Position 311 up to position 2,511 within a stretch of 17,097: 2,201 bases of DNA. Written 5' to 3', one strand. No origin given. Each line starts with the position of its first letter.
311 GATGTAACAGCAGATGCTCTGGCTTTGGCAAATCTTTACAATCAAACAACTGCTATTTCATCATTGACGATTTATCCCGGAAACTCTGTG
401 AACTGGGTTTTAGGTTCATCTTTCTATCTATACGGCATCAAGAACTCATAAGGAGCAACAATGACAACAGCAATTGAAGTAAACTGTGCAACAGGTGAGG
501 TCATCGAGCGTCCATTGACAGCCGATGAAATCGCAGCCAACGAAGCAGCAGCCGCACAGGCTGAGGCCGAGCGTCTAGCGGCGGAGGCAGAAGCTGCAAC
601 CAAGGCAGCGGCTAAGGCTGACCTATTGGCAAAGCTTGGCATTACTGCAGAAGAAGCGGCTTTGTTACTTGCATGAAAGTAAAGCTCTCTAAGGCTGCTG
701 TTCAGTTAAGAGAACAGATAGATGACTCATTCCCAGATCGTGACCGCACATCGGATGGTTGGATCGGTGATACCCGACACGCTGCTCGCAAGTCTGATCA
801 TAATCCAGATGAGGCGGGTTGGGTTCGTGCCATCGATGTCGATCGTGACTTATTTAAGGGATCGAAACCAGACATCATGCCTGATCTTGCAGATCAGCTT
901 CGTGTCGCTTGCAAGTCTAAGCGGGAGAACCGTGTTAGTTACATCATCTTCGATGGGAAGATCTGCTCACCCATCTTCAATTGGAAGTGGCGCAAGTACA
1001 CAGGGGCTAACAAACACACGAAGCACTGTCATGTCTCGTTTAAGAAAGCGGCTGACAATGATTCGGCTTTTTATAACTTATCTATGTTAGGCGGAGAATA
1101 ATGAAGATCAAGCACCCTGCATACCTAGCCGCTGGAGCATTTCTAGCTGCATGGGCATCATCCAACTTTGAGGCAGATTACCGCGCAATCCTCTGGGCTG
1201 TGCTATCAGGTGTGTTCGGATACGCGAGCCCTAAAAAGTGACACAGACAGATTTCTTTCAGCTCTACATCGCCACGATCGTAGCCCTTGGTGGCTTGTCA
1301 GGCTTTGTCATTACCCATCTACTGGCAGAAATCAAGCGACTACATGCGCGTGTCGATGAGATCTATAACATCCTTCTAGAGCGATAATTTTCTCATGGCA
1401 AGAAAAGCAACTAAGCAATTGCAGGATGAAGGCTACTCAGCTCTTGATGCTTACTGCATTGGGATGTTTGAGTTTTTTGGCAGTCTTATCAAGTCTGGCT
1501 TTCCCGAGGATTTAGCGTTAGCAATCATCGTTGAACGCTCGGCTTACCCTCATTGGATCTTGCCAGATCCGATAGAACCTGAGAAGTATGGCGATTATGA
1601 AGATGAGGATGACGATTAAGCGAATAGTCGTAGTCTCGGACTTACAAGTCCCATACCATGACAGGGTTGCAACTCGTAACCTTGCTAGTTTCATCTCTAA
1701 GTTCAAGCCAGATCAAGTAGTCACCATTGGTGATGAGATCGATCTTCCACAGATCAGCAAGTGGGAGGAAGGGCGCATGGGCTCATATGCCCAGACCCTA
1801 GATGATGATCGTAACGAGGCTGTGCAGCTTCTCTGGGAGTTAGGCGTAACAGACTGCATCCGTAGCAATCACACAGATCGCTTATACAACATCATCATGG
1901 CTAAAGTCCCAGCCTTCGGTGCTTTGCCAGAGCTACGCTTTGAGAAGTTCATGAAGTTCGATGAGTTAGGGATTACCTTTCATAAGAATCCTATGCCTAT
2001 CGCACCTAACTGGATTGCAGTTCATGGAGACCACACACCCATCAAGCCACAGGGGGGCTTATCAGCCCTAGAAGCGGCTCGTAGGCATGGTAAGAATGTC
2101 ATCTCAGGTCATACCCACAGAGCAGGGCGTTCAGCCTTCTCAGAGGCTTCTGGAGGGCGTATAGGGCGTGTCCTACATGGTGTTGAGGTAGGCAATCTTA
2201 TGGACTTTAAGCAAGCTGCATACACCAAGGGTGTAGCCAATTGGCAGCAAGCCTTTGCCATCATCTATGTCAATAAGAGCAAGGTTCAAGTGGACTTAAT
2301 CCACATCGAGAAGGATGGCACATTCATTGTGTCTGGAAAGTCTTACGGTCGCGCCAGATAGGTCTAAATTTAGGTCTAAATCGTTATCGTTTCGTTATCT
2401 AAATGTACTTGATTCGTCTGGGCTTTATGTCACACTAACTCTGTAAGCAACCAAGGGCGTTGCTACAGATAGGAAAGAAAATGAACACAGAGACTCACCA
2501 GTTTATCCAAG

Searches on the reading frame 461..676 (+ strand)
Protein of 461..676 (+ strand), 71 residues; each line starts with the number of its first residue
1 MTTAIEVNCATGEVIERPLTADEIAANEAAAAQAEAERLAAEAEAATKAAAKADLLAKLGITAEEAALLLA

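Call 7: search_protein_families(library=pfam, max_evalue=1, proteins=[window:461-676:+])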
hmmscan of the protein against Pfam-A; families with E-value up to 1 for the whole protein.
window:461-676:+ (71 aa): 0 families

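Call 8: search_protein_families(library=phrogs, max_evalue=0.01, proteins=[window:461-676:+])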
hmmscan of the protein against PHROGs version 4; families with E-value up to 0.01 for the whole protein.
window:461-676:+ (71 aa): 1 family
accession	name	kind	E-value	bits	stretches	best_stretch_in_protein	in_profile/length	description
phrog_32044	-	unknown function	0.0019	19.2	1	3-64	50-109/118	-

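Call 76: search_protein_families(library=pfam, alignment_id=A6, max_evalue=1)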
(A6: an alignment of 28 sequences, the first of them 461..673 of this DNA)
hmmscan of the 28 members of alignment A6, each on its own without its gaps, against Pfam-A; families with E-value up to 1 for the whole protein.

A. member 1, window:461-673:+ (71 aa): 0 families

B. families by the number of members that match (of 28 scanned): 24 families
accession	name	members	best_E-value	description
PF09987.14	DUF2226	5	0.017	Uncharacterized protein conserved in archaea (DUF2226)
PF06391.18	MAT1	4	0.031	CDK-activating kinase assembly factor MAT1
PF07073.17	ROF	3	0.034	Modulator of Rho-dependent transcription termination (ROF)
PF14058.11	PcfK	2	0.073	PcfK-like protein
PF06698.16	DUF1192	1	0.0088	Protein of unknown function (DUF1192)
PF17408.7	MCD_N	1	0.024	Malonyl-CoA decarboxylase N-terminal domain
PF18808.7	Importin_rep_4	1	0.032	Importin repeat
PF12848.13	ABC_tran_Xtn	1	0.034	ABC transporter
PF09660.15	DUF2397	1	0.036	Protein of unknown function (DUF2397)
PF14931.11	IFT20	1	0.037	Intraflagellar transport complex B, subunit 20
PF24227.1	DUF7443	1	0.058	Domain of unknown function (DUF7443)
PF22470.1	Histone_HNS_N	1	0.092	H-NS histone-like proteins, N-terminal domain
PF11037.13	Musclin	1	0.1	Insulin-resistance promoting peptide in skeletal muscle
PF19999.4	fvmX3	1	0.1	FtsH ternary system domain X3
PF03652.20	RuvX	1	0.1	Holliday junction resolvase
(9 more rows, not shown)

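Call 77: search_solved_structures(query=A6, max_evalue=5)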
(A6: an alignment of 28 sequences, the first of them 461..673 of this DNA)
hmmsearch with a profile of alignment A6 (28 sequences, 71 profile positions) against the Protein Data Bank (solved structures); distinct sequences matched with E-value up to 5: 4.
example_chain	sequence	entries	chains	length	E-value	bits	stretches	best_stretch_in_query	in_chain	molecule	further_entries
7dns_A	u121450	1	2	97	0.026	18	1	20-67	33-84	de novo designed protein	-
5anb_K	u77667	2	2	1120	1.6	12.3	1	17-42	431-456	ELONGATION FACTOR TU GTP-BINDING DOMAIN-CONTAINING PROTEIN 1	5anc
6spd_H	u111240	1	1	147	2.6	11.6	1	20-60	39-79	50S ribosomal protein L9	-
7unr_H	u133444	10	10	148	2.6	11.6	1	20-60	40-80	50S ribosomal protein L9 | Large ribosomal subunit protein bL9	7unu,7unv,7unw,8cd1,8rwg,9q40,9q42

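Call 79: search_protein_families(library=ncbifam, max_evalue=0.1, proteins=[window:461-673:+])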
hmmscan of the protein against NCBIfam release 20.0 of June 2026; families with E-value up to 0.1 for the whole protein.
window:461-673:+ (71 aa): 1 family
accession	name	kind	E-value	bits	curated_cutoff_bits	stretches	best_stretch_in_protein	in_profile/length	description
NF046106.1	ResusProRpf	equivalog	0.011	15.3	180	1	4-66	135-196/258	resuscitation-promoting factor Rpf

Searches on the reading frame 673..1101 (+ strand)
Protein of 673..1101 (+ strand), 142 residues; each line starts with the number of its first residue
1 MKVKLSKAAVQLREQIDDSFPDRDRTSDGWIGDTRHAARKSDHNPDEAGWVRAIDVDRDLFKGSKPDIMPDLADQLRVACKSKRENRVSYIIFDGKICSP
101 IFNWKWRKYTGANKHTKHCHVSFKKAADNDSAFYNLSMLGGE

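Call 7: search_protein_families(library=pfam, max_evalue=1, proteins=[window:673-1101:+])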
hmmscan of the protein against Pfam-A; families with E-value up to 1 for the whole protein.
window:673-1101:+ (142 aa): 1 family
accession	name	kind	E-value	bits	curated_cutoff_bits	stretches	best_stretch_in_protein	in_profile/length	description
PF22170.1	AnkX_ins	-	0.08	13.6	27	1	43-78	32-66/83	Phosphocholine transferase AnkX insertion domain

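Call 8: search_protein_families(library=phrogs, max_evalue=0.01, proteins=[window:673-1101:+])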
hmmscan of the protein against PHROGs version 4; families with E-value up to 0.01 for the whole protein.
window:673-1101:+ (142 aa): 2 families
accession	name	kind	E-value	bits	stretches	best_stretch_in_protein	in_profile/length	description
phrog_32486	-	unknown function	1.5e-11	45.3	1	5-132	10-126/170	-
phrog_28556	-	DNA, RNA and nucleotide metabolism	0.0072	17.3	1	76-124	31-78/187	clamp loader of DNA polymerase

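Call 79: search_protein_families(library=ncbifam, max_evalue=0.1, proteins=[window:673-1098:+])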
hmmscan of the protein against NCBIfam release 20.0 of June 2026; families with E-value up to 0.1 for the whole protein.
window:673-1098:+ (142 aa): 0 families

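Call 84: search_solved_structures(query=window:673-1098:+, max_evalue=10)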
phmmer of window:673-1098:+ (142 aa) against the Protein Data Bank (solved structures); distinct sequences matched with E-value up to 10: 1.
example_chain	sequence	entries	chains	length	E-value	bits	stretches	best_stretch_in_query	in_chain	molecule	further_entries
4fcz_B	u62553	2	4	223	0.63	13.2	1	18-48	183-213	Toluene-tolerance protein | Toluene tolerance protein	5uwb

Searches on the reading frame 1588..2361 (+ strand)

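Call 37: search_protein_families(library=phrogs, max_evalue=0.001, proteins=[window:1588-2361:+])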
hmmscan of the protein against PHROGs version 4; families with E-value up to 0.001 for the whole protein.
window:1588-2361:+ (257 aa): 2 families
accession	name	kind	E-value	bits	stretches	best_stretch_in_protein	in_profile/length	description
phrog_221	-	other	4.8e-59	201.4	1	6-252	107-360/367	metallo-phosphoesterase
phrog_20266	-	other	2.7e-10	40.6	1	12-256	176-447/450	metallo-phosphoesterase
